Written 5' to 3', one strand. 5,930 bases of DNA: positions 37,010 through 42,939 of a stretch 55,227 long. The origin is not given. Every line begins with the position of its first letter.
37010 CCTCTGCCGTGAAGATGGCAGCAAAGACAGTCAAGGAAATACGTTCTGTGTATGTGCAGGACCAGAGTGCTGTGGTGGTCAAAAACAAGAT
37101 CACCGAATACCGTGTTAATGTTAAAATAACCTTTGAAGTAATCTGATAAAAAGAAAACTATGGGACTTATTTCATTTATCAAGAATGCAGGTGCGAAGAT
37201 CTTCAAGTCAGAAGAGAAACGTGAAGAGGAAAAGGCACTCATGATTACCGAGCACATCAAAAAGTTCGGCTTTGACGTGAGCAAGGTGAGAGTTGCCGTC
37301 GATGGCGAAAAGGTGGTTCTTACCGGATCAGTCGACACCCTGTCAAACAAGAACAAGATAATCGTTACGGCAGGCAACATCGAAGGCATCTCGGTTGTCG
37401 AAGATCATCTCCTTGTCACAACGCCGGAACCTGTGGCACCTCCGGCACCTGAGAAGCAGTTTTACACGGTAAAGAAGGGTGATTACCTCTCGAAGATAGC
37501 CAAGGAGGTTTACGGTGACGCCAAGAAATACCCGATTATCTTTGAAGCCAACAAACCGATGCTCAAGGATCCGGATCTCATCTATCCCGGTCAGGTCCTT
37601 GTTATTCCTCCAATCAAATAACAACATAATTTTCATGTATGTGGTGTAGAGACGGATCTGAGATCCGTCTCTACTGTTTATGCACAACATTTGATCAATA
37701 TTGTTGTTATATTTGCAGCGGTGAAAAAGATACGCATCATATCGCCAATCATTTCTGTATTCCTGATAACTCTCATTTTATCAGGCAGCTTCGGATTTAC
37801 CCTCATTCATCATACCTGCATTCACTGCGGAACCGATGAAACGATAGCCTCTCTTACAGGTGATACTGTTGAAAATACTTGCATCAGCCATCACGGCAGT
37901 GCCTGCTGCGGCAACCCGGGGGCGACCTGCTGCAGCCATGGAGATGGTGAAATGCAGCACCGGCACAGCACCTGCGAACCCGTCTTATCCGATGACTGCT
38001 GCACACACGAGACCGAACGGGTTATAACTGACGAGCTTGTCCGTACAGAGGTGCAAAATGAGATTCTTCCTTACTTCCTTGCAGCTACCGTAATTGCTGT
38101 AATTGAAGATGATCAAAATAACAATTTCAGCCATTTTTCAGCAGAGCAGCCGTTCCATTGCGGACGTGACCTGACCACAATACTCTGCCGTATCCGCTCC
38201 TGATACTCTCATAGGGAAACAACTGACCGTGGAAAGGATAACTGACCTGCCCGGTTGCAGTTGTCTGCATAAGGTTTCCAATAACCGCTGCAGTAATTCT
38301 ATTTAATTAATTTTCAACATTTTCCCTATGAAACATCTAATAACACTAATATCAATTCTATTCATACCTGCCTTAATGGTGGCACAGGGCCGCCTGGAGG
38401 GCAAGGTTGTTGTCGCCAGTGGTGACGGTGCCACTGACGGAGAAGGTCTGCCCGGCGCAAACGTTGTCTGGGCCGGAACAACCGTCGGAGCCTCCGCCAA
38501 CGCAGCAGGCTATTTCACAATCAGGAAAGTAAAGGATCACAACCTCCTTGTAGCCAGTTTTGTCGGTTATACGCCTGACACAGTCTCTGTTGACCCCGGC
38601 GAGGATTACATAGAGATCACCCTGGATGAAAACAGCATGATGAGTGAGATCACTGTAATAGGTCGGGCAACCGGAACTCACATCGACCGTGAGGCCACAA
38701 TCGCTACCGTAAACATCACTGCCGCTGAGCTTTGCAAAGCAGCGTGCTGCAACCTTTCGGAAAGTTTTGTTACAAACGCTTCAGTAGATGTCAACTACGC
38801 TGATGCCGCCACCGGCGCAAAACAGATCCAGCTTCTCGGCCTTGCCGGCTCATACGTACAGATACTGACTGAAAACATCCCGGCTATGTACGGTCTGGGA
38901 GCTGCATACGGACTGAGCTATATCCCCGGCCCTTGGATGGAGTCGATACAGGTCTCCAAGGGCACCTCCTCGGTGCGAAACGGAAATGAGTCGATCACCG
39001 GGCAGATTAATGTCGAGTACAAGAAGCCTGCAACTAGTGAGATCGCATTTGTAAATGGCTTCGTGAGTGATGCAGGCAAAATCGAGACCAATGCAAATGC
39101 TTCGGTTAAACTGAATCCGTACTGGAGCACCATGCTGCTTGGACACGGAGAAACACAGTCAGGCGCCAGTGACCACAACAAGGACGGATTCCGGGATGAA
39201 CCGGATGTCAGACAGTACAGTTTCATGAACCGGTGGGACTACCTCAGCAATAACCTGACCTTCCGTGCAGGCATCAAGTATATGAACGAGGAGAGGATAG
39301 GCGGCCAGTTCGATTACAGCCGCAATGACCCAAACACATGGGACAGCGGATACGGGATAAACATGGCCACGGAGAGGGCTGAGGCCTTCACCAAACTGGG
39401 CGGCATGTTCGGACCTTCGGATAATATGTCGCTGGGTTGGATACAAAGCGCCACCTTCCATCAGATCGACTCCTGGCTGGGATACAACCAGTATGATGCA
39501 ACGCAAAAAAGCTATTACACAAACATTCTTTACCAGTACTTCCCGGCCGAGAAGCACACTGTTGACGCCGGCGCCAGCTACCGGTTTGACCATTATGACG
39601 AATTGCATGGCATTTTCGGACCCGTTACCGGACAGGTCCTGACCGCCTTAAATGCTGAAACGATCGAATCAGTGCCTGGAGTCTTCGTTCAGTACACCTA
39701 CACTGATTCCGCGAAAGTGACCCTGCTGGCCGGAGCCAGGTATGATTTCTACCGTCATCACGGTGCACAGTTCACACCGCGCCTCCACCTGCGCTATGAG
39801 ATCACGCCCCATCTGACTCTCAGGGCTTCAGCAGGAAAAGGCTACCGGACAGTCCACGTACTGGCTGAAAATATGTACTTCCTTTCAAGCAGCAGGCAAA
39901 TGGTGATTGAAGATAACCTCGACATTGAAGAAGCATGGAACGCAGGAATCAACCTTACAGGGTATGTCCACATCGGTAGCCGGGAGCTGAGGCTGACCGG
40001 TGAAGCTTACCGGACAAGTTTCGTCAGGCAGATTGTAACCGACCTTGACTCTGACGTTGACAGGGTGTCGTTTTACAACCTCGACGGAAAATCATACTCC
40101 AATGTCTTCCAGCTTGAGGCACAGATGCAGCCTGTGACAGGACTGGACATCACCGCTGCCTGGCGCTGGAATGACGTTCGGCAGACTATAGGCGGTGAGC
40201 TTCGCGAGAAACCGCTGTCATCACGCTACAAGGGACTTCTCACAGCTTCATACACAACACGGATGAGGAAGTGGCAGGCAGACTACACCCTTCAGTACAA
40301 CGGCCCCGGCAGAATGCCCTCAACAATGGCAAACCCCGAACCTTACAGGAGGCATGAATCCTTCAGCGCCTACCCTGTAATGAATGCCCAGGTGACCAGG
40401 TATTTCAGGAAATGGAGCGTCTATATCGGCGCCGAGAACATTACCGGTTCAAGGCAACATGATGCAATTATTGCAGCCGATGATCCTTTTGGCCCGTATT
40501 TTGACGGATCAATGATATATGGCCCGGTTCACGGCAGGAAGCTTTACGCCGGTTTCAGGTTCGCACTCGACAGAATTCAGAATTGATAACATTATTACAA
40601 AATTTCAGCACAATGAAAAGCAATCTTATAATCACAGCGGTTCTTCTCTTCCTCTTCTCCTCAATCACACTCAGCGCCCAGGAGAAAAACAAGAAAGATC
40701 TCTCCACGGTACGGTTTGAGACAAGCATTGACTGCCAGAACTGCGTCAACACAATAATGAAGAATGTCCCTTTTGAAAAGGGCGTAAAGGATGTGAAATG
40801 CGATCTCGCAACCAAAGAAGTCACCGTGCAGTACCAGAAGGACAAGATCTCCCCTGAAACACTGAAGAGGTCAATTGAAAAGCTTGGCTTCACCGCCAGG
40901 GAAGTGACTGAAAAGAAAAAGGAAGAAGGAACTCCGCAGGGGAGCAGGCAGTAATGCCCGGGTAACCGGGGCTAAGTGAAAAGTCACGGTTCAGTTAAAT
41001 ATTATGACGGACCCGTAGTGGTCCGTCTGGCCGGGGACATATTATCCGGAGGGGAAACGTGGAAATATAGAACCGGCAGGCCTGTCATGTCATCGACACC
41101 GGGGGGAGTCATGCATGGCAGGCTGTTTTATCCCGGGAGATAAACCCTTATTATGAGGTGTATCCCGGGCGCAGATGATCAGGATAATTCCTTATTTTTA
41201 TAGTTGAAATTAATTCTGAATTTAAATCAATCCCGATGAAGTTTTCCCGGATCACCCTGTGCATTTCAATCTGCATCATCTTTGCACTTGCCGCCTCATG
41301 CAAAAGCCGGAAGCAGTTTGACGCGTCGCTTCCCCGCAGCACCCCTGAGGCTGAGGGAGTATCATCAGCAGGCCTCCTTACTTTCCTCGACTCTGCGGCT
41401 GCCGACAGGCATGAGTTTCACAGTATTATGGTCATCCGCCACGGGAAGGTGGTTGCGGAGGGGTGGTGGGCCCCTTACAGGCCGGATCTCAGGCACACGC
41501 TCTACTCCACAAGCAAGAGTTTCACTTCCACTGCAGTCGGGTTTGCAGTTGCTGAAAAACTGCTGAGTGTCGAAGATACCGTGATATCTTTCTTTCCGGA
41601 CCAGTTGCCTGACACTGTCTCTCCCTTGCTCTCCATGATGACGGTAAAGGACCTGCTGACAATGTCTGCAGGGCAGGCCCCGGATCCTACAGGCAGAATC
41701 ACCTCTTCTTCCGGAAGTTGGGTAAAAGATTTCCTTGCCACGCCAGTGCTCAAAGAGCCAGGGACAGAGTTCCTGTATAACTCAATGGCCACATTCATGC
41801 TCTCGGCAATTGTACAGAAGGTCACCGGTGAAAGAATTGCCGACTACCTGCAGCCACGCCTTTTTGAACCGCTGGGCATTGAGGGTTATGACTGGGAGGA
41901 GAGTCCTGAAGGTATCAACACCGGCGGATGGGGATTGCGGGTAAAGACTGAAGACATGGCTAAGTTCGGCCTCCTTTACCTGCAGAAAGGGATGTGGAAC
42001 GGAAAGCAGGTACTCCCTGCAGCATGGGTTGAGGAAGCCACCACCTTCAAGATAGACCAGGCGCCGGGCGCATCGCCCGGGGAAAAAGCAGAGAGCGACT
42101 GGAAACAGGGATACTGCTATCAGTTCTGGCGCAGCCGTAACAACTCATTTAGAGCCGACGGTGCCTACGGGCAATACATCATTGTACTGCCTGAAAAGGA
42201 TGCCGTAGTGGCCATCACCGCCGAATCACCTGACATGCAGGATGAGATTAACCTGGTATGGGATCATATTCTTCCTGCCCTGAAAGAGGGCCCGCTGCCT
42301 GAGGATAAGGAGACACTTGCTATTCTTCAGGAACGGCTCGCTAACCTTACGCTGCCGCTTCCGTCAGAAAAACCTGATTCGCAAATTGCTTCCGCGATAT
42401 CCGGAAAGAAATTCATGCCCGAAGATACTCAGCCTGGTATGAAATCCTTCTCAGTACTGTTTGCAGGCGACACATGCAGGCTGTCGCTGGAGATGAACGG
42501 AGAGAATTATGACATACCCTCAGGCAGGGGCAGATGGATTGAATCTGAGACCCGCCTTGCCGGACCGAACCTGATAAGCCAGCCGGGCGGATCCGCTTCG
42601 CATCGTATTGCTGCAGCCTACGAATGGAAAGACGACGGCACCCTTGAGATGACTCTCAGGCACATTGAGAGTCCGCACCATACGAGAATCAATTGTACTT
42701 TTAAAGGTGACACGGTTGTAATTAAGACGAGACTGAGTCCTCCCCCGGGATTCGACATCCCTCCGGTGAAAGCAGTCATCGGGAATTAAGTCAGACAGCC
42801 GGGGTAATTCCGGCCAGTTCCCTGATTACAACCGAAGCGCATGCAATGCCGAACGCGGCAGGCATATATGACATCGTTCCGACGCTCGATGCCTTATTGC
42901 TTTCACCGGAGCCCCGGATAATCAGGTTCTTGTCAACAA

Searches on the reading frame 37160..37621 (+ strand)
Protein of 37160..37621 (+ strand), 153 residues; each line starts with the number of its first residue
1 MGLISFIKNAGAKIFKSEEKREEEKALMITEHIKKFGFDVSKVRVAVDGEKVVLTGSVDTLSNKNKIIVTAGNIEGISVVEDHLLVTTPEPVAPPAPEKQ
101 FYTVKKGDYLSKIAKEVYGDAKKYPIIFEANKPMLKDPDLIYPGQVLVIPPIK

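Call 50: search_protein_families(library=pfam, proteins=[window:37160-37621:+], max_evalue=0.0001)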
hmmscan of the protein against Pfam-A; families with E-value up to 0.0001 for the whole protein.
window:37160-37621:+ (153 aa): 2 families
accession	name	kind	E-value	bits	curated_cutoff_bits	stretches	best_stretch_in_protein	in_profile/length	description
PF01476.26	LysM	-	1.3e-10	41.5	20.9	1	102-150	1-43/43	LysM domain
PF04972.22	BON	-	2.6e-08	34.4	27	1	30-87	10-68/69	BON domain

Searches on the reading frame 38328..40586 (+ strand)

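Call 50: search_protein_families(library=pfam, proteins=[window:38328-40586:+], max_evalue=0.0001)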
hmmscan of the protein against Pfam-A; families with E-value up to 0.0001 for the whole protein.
window:38328-40586:+ (752 aa): 4 families
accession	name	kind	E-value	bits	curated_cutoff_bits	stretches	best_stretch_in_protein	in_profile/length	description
PF00593.30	TonB_dep_Rec_b-barrel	-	4.6e-24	86.5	27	1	280-705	20-436/436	TonB dependent receptor-like, beta-barrel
PF13715.12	CarbopepD_reg_2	-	3.3e-13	49.9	32.2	1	36-110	9-88/88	CarboxypepD_reg-like domain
PF07715.20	Plug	-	9e-09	36.2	23.9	1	121-225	3-106/107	TonB-dependent Receptor Plug Domain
PF13620.12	CarboxypepD_reg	-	3.5e-06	27.7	32.3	1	36-93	9-74/82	Carboxypeptidase regulatory-like domain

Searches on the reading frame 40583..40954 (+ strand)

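Call 50: search_protein_families(library=pfam, proteins=[window:40583-40954:+], max_evalue=0.0001)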
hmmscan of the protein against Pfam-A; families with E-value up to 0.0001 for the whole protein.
window:40583-40954:+ (123 aa): 1 family
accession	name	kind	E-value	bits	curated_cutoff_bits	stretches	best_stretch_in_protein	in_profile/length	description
PF00403.32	HMA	-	1.1e-13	51.8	24.8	1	49-103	7-61/62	Heavy-metal-associated domain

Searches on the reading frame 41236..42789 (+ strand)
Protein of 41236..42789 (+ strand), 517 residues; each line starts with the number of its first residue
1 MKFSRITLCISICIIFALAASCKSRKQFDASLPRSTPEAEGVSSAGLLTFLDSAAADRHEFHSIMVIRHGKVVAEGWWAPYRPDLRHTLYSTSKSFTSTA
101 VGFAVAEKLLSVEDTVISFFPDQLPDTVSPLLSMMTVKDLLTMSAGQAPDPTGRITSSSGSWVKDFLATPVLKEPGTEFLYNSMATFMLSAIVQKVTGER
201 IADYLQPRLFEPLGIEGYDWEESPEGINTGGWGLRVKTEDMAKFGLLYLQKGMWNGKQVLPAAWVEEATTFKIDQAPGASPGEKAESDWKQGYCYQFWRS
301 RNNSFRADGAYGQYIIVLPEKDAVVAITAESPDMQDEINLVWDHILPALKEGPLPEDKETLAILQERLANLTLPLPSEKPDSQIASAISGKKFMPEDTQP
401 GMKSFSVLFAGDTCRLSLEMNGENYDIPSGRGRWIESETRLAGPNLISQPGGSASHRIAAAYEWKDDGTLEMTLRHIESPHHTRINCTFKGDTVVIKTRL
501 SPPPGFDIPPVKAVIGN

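Call 50: search_protein_families(library=pfam, proteins=[window:41236-42789:+], max_evalue=0.0001)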
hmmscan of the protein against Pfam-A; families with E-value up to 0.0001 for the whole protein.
window:41236-42789:+ (517 aa): 1 family
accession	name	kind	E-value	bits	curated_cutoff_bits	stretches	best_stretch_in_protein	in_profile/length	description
PF00144.29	Beta-lactamase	-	7.7e-39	134.2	27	1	63-333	18-312/329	Beta-lactamase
